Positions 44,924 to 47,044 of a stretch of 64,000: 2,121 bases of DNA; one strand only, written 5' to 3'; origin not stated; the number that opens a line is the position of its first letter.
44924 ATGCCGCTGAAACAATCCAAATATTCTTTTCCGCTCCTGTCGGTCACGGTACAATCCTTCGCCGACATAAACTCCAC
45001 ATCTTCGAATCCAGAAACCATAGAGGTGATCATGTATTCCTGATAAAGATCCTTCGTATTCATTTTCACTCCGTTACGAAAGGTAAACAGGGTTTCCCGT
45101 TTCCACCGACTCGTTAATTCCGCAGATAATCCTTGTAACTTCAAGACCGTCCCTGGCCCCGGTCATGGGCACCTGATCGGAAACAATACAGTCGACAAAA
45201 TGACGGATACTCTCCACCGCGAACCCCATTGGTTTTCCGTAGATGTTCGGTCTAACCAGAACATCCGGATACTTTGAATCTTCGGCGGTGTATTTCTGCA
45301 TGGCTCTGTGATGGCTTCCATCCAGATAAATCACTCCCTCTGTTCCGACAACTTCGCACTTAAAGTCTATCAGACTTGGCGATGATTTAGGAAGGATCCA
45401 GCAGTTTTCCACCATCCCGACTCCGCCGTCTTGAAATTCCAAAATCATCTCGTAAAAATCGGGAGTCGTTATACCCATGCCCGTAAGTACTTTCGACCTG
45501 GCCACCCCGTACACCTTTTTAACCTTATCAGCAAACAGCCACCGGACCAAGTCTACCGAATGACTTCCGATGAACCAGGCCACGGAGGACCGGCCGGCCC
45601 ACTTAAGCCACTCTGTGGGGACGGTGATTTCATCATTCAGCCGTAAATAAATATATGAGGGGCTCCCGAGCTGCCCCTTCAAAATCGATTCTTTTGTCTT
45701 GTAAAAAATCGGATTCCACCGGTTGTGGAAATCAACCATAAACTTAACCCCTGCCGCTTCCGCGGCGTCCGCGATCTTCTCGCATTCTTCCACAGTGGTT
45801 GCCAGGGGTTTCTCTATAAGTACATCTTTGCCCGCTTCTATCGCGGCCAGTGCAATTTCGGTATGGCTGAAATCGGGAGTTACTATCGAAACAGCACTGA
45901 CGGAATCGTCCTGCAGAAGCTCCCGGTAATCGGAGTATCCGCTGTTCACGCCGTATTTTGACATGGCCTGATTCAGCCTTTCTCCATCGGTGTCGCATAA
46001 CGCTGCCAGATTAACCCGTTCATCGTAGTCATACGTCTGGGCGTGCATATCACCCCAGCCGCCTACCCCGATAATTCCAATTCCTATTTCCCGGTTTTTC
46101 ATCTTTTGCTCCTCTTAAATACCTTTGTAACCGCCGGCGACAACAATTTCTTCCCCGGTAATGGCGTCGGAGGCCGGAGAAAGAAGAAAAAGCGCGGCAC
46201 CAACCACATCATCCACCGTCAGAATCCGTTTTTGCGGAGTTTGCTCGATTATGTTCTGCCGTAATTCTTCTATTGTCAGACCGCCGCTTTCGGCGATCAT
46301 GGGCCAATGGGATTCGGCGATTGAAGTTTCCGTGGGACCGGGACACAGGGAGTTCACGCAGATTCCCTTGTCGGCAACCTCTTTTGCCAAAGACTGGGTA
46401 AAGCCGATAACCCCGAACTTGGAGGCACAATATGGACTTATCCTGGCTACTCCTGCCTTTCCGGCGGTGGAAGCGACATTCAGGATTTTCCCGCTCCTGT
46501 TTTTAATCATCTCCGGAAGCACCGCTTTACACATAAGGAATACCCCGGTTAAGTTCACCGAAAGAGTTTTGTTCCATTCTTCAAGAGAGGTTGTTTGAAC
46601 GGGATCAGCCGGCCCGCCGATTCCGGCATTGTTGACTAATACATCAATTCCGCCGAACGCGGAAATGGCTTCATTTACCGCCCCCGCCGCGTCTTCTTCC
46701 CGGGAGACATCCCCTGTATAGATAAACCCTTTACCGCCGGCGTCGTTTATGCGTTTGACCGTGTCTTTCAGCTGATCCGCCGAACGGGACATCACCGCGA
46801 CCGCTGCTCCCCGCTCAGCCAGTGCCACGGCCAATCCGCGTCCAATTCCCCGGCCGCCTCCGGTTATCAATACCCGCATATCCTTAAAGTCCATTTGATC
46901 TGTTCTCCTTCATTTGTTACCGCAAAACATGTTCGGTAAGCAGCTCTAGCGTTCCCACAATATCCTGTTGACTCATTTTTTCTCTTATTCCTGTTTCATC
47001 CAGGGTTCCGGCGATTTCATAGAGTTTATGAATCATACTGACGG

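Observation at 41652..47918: Cryptic six-gene catabolic operon: TIM-barrel isomerase, SDR, Gfo/Idh/MocA, class-III aminotransferase, M20 deacylase and a URO-D-family protein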

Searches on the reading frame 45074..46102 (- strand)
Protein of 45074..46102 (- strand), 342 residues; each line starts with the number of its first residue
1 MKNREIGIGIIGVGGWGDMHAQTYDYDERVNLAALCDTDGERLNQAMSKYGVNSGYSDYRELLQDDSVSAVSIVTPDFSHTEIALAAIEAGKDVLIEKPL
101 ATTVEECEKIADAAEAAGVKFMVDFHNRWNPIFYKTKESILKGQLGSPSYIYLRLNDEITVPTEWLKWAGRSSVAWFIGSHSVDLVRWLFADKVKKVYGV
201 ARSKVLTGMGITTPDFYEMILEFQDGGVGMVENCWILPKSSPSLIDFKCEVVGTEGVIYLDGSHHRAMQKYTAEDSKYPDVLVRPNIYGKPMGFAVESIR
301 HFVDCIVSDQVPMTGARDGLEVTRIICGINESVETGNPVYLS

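Call 4: search_protein_families(library=pfam, proteins=[window:45074-46102:-], max_evalue=0.001)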
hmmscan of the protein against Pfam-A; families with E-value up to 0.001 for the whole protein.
window:45074-46102:- (342 aa): 4 families
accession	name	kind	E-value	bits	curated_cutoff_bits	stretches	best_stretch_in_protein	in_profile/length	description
PF01408.29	GFO_IDH_MocA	-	4.6e-31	108.4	24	1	7-125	2-120/120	Oxidoreductase family, NAD-binding Rossmann fold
PF22725.1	GFO_IDH_MocA_C3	-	4.1e-16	59.5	27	1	135-258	3-123/124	GFO/IDH/MocA C-terminal domain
PF02894.22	GFO_IDH_MocA_C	-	6.1e-16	59.3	22.9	1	137-340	1-217/218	Oxidoreductase family, C-terminal alpha/beta domain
PF03447.22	NAD_binding_3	-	0.00072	20.7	24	0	7-123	1-115/116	Homoserine dehydrogenase, NAD binding domain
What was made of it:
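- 45074..46102 (-): Gfo/Idh/MocA NAD(P) sugar dehydrogenase. Pfam N- and C-terminal domains (call 4).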

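Call 5: search_protein_families(library=ncbifam, proteins=[window:45074-46102:-], max_evalue=0.001)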
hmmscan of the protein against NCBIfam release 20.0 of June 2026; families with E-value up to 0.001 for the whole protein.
window:45074-46102:- (342 aa): 9 families
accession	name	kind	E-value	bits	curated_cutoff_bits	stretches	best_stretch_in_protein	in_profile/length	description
NF040723.1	UDP-GlcNAcDh_Arch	equivalog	3e-49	168.2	450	1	8-325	3-293/302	UDP-N-acetylglucosamine 3-dehydrogenase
TIGR04380.1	myo_inos_iolG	equivalog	3.3e-48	164.2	355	1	6-339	2-329/330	inositol 2-dehydrogenase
NF052479.1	LevoglcsnDh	equivalog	1.4e-28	99.7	650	1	6-202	4-213/386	levoglucosan dehydrogenase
NF052679.1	InsChiInosDhIolG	equivalog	8.6e-26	90.8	540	1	6-270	3-260/343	bifunctional inositol 2-dehydrogenase/D-chiro-inositol 1-dehydrogenase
NF041392.1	XylDh_Gfo6_Halo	equivalog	7.4e-25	87.5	350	1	5-339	16-348/350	D-xylose 1-dehydrogenase Gfo6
NF008607.0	PRK11579.1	subfamily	1.3e-17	63.8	330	1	5-201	4-200/346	oxidoreductase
NF058561.1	BT_2158_fam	equivalog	1.4e-17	63.5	750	1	7-121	37-150/487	glycoside 3-dehydrogenase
NF058563.1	BT_2159_fam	equivalog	5.8e-15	55.1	650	1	6-193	1-186/350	disaccharide 3-dehydrogenase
NF007574.0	PRK10206.1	equivalog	1.1e-12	47.7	352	1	48-149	46-147/345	oxidoreductase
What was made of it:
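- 45074..46102 (-): Best NCBIfam hits are UDP-GlcNAc 3-dehydrogenase (168 bits) and IolG (164 bits), both below cutoff (call 5).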

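Call 14: search_solved_structures(query=window:45074-46102:-, max_evalue=1e-10)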
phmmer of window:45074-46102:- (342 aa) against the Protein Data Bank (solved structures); distinct sequences matched with E-value up to 1e-10: 56.
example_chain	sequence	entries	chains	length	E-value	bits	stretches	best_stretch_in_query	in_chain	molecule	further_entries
9m3d_B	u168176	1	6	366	5e-30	107.9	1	6-342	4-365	DgpA1 from W974-1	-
4gqa_A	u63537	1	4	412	9.2e-30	107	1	5-191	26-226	NAD binding Oxidoreductase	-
4h3v_A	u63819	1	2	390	1.6e-28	103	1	5-200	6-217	Oxidoreductase domain protein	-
3ezy_A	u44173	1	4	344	1.7e-28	102.9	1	6-268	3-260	Dehydrogenase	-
7xr9_A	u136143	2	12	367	1.3e-24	90.1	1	6-191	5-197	DgpA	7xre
3ec7_A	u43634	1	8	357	2.6e-24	89.1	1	7-270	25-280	Putative Dehydrogenase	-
6nor_A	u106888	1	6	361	1.4e-23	86.7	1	5-277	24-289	Putative NAD dependent dehydrogenase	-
8w9s_A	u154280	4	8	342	1.6e-22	83.2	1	4-341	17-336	NADH-dependent dihydrogenase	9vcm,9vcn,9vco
3e18_A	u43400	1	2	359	4.4e-22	81.8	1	7-231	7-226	oxidoreductase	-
3q2k_A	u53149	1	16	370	9.9e-22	80.6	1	3-336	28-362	oxidoreductase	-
3cea_A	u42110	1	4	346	4.7e-21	78.4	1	7-337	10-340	Myo-inositol 2-dehydrogenase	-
4mkx_A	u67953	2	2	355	6.2e-21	78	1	3-337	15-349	Inositol dehydrogenase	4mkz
5ya8_A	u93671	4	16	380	8.5e-21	77.6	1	4-203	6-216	Scyllo-inositol dehydrogenase with L-glucose dehydrogenase activity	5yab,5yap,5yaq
6ktj_A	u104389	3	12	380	8.6e-21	77.5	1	4-205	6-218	Scyllo-inositol dehydrogenase with L-glucose dehydrogenase activity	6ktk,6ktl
4n54_A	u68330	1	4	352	8.6e-21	77.5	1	4-337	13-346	Inositol dehydrogenase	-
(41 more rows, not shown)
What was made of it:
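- On DgpA/DgpBC-type or BT2157-2160-type oxidative glycoside cleavage: The Gfo protein resembles DgpA1 (5e-30; call 14).
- The Gfo protein's best solved relative is DgpA1, 5e-30 over its full length (call 14).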

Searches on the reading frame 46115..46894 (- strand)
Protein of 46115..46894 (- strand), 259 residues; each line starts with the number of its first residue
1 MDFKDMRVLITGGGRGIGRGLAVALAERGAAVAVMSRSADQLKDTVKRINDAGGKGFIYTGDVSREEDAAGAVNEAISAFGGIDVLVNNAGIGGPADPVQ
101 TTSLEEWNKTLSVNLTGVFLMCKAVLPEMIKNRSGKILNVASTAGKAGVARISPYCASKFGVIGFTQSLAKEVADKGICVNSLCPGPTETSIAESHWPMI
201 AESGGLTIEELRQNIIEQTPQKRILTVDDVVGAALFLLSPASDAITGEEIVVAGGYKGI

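Call 4: search_protein_families(library=pfam, proteins=[window:46115-46894:-], max_evalue=0.001)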
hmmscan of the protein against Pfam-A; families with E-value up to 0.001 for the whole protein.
window:46115-46894:- (259 aa): 5 families
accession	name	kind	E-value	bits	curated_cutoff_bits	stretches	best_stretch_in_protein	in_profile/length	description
PF00106.31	adh_short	-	1.8e-62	210.7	26.6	1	8-196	3-190/195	short chain dehydrogenase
PF13561.12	adh_short_C2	-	6.8e-61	206.3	27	1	15-256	6-235/236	Enoyl-(Acyl carrier protein) reductase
PF08659.16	KR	-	8.4e-12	45.8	22.6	1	8-183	3-173/180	KR domain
PF01370.27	Epimerase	-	1e-06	28.8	20.9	1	8-252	1-239/240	NAD dependent epimerase/dehydratase family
PF23441.1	SDR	-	3.8e-06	26.9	27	1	6-254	8-253/258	SDR-like rossmann domain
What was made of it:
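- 46115..46894 (-): Classical SDR oxidoreductase, of the glucose-1-dehydrogenase-like subfamily. adh_short 1.8e-62 (call 4).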

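Call 5: search_protein_families(library=ncbifam, proteins=[window:46115-46894:-], max_evalue=0.001)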
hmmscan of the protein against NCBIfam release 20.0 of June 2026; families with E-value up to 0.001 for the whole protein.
window:46115-46894:- (259 aa): 233 families (the best 25 are shown)
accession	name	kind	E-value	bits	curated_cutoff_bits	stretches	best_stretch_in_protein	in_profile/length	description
NF005559.1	PRK07231.1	subfamily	1.1e-64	218.3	215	1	3-256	2-247/249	glucose 1-dehydrogenase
NF009466.0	PRK12826.1-2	subfamily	9.6e-64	215.2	222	1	5-256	3-244/248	3-oxoacyl-ACP reductase FabG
NF009093.0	PRK12429.1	subfamily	1.1e-62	211.7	258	1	3-256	3-256/259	3-hydroxybutyrate dehydrogenase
TIGR01963.1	PHB_DH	subfamily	7.1e-60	202.4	307.05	1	8-256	4-252/255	3-hydroxybutyrate dehydrogenase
TIGR01830.1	3oxo_ACP_reduc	equivalog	8.7e-59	199.1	297.75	1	8-255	1-237/239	3-oxoacyl-[acyl-carrier-protein] reductase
NF004791.0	PRK06138.1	equivalog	4.7e-58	196.5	312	1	1-256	1-249/252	SDR family oxidoreductase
NF005309.0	PRK06841.1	subfamily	1.5e-57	195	286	1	2-256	12-252/255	GolD/DthD family dehydrogenase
NF006070.0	PRK08213.1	subfamily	1.5e-57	195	279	1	7-257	14-257/259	gluconate 5-dehydrogenase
NF004198.0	PRK05653.1-3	equivalog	2.4e-57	194.3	296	1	4-256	6-246/248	3-oxoacyl-ACP reductase FabG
NF004818.0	PRK06172.1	equivalog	2.8e-56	190.6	336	1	2-257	4-251/253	SDR family oxidoreductase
TIGR02415.1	23BDH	subfamily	7.5e-56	189.4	304.35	1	9-256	4-251/254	acetoin reductase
NF004774.0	PRK06114.1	equivalog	8e-55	186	360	1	3-256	14-259/262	SDR family oxidoreductase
NF005469.0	PRK07063.1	equivalog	1.2e-54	185.6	306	1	5-256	7-254/260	SDR family oxidoreductase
TIGR03971.1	SDR_subfam_1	subfamily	2.1e-54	184.7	300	1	6-256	4-268/271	mycofactocin-coupled SDR family oxidoreductase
NF005853.0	PRK07774.1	equivalog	5.9e-54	183.1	303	1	2-256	3-246/250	SDR family oxidoreductase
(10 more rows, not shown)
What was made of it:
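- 46115..46894 (-): NF005559 scores 218 bits against a cutoff of 215 (call 5).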

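Call 80: search_solved_structures(query=window:46115-46894:-, max_evalue=1e-45)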
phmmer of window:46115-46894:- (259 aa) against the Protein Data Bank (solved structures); distinct sequences matched with E-value up to 1e-45: 0.
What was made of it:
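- Tried and rejected: PDB search for the SDR at E <= 1e-45 (call 80).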
